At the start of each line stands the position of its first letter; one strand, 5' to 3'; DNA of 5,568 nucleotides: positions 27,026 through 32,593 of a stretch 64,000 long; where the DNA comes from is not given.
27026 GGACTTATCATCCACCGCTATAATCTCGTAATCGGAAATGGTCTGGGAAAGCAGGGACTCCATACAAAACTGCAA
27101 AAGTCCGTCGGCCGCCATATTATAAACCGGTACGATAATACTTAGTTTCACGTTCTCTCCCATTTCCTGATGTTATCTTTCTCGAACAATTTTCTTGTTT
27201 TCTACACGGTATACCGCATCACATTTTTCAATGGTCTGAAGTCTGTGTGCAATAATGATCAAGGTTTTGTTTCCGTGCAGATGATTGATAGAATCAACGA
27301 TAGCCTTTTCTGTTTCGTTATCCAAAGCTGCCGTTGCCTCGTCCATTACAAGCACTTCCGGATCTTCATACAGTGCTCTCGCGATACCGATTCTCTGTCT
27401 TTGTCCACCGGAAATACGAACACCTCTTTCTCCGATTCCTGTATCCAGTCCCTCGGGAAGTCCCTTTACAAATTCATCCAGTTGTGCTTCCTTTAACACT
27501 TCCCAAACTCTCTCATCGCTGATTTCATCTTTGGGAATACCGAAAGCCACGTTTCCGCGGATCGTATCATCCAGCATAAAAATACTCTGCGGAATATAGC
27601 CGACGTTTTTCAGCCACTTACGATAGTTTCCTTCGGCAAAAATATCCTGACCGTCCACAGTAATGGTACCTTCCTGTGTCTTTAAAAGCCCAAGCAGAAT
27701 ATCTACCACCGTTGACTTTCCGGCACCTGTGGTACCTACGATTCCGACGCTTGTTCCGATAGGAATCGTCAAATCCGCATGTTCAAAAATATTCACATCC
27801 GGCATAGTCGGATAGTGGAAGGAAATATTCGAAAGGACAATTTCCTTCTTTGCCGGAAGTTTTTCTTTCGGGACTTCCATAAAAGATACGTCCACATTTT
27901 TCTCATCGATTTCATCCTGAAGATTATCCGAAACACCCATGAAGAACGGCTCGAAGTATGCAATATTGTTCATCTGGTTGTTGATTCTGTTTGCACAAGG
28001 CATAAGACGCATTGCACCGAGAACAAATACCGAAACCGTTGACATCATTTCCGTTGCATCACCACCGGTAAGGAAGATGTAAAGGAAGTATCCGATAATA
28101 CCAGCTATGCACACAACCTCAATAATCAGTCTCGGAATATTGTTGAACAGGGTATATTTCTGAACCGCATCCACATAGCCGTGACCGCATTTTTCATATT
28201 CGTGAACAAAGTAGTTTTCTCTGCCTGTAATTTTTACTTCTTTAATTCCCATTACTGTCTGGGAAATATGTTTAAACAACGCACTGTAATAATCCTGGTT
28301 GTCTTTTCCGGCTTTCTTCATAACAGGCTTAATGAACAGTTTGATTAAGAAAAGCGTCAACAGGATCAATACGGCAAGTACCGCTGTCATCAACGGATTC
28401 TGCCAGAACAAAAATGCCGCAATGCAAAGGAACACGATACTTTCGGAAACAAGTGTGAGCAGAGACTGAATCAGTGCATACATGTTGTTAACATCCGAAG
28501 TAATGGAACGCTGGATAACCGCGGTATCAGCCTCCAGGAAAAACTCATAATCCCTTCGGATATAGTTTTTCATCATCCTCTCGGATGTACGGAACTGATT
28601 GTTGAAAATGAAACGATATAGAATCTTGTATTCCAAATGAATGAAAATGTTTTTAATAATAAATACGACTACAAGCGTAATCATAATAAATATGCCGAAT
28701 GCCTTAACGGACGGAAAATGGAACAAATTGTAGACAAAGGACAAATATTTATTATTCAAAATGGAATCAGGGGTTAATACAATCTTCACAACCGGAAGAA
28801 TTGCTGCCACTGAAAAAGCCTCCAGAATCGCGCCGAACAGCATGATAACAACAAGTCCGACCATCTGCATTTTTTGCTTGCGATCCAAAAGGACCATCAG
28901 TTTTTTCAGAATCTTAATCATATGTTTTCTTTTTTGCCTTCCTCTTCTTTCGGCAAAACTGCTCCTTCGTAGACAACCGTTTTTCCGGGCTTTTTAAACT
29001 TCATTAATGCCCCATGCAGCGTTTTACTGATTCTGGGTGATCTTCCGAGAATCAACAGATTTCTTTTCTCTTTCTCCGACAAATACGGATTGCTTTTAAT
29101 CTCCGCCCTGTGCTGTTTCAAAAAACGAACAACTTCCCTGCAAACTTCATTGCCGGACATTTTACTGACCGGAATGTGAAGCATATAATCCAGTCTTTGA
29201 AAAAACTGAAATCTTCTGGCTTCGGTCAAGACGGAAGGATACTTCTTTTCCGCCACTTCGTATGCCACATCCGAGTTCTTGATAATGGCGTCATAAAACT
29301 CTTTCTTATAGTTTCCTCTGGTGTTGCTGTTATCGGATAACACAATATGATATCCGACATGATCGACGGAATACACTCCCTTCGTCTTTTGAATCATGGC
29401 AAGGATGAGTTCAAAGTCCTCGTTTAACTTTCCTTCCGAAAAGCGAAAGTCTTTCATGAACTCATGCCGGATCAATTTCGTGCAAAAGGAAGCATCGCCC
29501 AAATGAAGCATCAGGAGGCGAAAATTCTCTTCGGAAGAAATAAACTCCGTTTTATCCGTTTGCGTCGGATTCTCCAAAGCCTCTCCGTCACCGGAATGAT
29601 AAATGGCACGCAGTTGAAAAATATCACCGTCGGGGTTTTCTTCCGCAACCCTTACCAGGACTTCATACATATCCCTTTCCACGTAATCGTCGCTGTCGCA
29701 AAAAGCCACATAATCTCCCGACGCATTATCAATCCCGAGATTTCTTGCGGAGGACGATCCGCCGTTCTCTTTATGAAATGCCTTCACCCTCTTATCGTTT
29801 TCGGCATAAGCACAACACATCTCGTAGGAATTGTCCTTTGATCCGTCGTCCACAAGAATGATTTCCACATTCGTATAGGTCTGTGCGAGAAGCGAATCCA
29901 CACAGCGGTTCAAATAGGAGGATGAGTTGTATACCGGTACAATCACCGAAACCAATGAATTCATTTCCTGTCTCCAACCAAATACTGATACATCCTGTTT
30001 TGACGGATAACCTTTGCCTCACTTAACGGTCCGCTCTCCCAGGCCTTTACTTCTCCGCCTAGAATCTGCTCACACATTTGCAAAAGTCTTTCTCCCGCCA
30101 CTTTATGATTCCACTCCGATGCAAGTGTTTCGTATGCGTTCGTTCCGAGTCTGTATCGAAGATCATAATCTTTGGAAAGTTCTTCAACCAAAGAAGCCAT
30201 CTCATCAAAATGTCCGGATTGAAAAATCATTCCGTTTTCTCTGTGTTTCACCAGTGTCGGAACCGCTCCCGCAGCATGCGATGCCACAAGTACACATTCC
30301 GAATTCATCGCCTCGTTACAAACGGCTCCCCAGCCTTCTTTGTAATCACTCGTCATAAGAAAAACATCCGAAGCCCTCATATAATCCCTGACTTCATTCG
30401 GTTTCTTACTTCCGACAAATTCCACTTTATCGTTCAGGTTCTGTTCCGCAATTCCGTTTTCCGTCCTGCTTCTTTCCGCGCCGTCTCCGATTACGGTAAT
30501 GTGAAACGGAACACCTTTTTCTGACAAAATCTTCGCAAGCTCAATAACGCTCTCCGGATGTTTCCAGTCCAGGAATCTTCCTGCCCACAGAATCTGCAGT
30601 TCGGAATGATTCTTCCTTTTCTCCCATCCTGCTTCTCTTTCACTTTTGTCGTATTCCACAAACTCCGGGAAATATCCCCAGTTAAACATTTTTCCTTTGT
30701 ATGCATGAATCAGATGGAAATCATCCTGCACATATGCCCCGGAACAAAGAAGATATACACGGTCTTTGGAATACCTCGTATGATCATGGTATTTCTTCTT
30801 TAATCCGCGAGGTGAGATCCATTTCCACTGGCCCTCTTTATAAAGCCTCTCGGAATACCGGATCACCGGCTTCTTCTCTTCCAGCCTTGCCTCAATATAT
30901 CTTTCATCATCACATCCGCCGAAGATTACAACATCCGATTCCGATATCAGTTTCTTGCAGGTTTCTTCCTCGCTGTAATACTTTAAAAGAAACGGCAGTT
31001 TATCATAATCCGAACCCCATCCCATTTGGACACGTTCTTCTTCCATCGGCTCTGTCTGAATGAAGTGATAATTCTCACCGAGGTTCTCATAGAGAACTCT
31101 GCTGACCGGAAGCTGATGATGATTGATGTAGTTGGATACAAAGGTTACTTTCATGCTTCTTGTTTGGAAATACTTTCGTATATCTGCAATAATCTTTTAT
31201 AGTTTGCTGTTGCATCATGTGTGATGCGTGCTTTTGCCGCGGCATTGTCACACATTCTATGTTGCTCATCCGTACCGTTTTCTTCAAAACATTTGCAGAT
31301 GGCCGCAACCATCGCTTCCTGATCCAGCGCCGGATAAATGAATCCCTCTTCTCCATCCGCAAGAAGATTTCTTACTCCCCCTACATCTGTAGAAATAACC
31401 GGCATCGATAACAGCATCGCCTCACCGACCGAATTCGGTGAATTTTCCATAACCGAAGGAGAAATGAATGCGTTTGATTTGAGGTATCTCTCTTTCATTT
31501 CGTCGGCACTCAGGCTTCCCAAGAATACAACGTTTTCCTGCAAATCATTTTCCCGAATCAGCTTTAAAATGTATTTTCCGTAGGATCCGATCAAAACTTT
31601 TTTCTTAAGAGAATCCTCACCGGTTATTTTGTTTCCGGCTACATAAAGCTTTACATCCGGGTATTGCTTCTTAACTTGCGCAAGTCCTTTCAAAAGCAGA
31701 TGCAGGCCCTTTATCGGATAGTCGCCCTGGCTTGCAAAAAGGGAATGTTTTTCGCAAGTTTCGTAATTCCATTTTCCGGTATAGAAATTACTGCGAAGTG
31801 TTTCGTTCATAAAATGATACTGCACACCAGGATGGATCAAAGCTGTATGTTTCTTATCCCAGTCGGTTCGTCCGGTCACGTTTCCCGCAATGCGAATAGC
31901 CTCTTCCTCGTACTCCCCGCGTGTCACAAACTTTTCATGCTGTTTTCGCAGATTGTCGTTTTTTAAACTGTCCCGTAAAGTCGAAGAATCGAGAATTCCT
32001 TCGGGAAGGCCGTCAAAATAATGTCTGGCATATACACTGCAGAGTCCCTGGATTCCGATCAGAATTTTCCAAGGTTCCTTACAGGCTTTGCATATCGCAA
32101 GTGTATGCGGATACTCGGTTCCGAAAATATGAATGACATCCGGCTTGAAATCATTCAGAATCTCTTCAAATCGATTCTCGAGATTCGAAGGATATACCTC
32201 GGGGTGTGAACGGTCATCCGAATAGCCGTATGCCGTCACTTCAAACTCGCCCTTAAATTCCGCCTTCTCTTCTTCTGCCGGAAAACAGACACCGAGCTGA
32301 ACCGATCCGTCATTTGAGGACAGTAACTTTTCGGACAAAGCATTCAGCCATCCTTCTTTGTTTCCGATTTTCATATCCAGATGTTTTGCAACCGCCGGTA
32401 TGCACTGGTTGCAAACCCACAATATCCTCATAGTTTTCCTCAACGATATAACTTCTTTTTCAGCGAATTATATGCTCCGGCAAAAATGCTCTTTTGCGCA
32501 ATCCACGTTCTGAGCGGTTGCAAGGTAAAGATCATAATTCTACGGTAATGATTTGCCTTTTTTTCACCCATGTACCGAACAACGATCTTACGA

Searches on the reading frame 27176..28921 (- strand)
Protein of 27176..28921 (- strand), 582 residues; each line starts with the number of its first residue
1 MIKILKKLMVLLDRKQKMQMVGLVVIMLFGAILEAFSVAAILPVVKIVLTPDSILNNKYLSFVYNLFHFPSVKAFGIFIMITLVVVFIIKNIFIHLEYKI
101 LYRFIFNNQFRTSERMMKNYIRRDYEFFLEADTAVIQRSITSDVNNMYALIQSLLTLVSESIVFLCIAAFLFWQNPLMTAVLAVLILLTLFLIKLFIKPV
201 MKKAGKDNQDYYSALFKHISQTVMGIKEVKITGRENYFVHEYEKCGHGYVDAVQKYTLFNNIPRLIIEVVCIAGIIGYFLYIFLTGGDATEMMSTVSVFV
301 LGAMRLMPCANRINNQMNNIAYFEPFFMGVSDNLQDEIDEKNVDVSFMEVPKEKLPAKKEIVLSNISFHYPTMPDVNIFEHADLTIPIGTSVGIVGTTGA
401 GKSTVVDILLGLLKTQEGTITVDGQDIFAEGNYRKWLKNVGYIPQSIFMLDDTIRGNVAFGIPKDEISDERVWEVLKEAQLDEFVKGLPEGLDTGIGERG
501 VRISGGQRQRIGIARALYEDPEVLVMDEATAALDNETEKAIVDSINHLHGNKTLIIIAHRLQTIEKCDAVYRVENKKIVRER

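Call 4: search_protein_families(library=pfam, proteins=[window:27176-28921:-], max_evalue=0.01)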
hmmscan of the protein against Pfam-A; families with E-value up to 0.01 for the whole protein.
window:27176-28921:- (582 aa): 5 families
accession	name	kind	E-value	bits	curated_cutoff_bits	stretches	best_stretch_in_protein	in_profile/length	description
PF00005.33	ABC_tran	-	7e-29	101.6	25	1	381-531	3-137/137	ABC transporter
PF00664.28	ABC_membrane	-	1.3e-16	61.6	28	1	76-277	40-241/274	ABC transporter transmembrane region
PF02463.25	SMC_N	-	7e-09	35.9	40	1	393-575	28-213/220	RecF/RecN/SMC N terminal domain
PF13555.12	AAA_29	-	0.0028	17.8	27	1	385-415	18-48/61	P-loop containing region of AAA domain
PF01935.23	DUF87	-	0.0029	18.2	23.2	1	388-420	22-55/220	Helicase HerA, central domain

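Call 59: search_protein_families(library=ncbifam, proteins=[window:27176-28921:-], max_evalue=0.001)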
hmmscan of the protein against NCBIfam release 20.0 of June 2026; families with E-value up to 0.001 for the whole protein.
window:27176-28921:- (582 aa): 187 families (the best 25 are shown)
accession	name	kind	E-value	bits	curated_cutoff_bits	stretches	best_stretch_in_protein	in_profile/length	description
NF050066.1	LPSTprtrPglK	equivalog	8.4e-114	381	1000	1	4-575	1-557/558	BC-type lipopolysaccharide transporter PglK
NF045513.1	HepA_fam_ABC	equivalog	1.3e-78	265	725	1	15-580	30-588/610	heterocyst formation ABC transporter subunit HepA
TIGR02203.1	MsbA_lipidA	equivalog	1.2e-77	261.8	602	1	61-580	47-548/572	lipid A export permease/ATP-binding protein MsbA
TIGR02204.1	MsbA_rel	hypoth_equivalog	8.5e-69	232.7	780.4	1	115-580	96-554/576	ABC transporter, permease/ATP-binding protein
TIGR02857.1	CydD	equivalog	1.9e-65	221.8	435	1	352-572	311-528/529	thiol reductant ABC exporter subunit CydD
TIGR03375.1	type_I_sec_LssB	subfamily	3.6e-63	213.9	693.1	1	153-579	265-680/696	type I secretion system permease/ATPase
TIGR03796.1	NHLM_micro_ABC1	equivalog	4.2e-63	213.7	853.3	1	75-580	192-691/710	NHLP family bacteriocin export ABC transporter peptidase/permease/ATPase subunit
TIGR00958.1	3a01208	subfamily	1.1e-62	212.4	874.6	1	77-579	204-692/711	antigen peptide transporter 2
TIGR02868.1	CydC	equivalog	4e-62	210.5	329.05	1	140-561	116-530/530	thiol reductant ABC exporter subunit CydC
NF008381.0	PRK11176.1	equivalog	3.2e-61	207.4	867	1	112-579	100-557/582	lipid A ABC transporter ATP-binding protein/permease MsbA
TIGR01846.1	type_I_sec_HlyB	subfamily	8.2e-60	202.9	725.55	1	153-580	255-671/694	type I secretion system permease/ATPase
NF008364.0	PRK11160.1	equivalog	9.6e-60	202.7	630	1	140-580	123-554/575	heme ABC transporter ATP-binding protein/permease CydC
TIGR03797.1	NHLM_micro_ABC2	equivalog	9e-59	199.6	709.4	1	79-580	178-664/686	NHLP bacteriocin export ABC transporter permease/ATPase subunit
NF010178.0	PRK13657.1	equivalog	4e-55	187.4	733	1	154-580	138-549/588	glucan ABC transporter ATP-binding protein/ permease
NF052233.1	CphA_assoc_ABC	equivalog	7.6e-52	176.6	880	1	123-579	276-721/766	cyanophycin metabolism-associated ABC transporter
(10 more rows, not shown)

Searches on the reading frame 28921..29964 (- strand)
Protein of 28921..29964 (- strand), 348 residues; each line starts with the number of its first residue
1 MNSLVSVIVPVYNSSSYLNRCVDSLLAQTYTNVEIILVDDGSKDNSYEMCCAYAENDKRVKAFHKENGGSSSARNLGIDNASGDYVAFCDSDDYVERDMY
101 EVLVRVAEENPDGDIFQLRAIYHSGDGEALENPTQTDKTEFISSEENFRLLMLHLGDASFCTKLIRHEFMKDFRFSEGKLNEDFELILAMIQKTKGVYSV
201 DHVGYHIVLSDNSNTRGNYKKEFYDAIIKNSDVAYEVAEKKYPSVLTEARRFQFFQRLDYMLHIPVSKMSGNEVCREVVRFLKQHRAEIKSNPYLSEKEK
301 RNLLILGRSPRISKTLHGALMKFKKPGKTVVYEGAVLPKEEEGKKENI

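Call 4: search_protein_families(library=pfam, proteins=[window:28921-29964:-], max_evalue=0.01)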
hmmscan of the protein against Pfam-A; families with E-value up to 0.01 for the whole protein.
window:28921-29964:- (348 aa): 4 families
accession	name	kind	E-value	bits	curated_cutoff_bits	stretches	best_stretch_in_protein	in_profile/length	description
PF00535.33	Glycos_transf_2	-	8.3e-41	140.2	23.3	1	6-172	1-166/168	Glycosyl transferase family 2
PF13641.12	Glyco_tranf_2_3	-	1e-15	58.9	27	1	5-193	3-197/230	Glycosyltransferase like family 2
PF10111.15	Glyco_tranf_2_2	-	2.6e-13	50.5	27.3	1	6-108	1-107/276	Glycosyltransferase like family 2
PF13704.12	Glyco_tranf_2_4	-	0.00016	22.6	27.5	1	13-95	2-84/98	Glycosyl transferase family 2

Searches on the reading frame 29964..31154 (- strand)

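Call 4: search_protein_families(library=pfam, proteins=[window:29964-31154:-], max_evalue=0.01)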
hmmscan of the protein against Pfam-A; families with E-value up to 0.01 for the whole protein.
window:29964-31154:- (397 aa): 4 families
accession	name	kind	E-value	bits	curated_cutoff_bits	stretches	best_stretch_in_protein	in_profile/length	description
PF00534.26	Glycos_transf_1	-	1.9e-32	112.6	26.4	1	177-342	7-171/172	Glycosyl transferases group 1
PF13692.12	Glyco_trans_1_4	-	9.4e-21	75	27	1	187-329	3-142/142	Glycosyl transferases group 1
PF13524.12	Glyco_trans_1_2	-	0.00036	20.9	25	1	218-351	16-136/144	Glycosyl transferase-like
PF20706.3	GT4-conflict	-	0.00062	19.3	26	1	181-310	193-333/385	Family 4 Glycosyltransferase in conflict systems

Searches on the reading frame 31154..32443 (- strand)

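Call 4: search_protein_families(library=pfam, proteins=[window:31154-32443:-], max_evalue=0.01)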
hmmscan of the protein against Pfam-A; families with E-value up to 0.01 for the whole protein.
window:31154-32443:- (430 aa): 3 families
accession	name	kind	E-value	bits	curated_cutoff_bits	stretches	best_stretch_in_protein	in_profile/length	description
PF00534.26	Glycos_transf_1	-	1.4e-26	93.5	26.4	1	244-401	27-169/172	Glycosyl transferases group 1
PF13692.12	Glyco_trans_1_4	-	2.3e-24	86.7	27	1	235-387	5-141/142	Glycosyl transferases group 1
PF20706.3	GT4-conflict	-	0.0018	17.8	26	1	235-414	202-364/385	Family 4 Glycosyltransferase in conflict systems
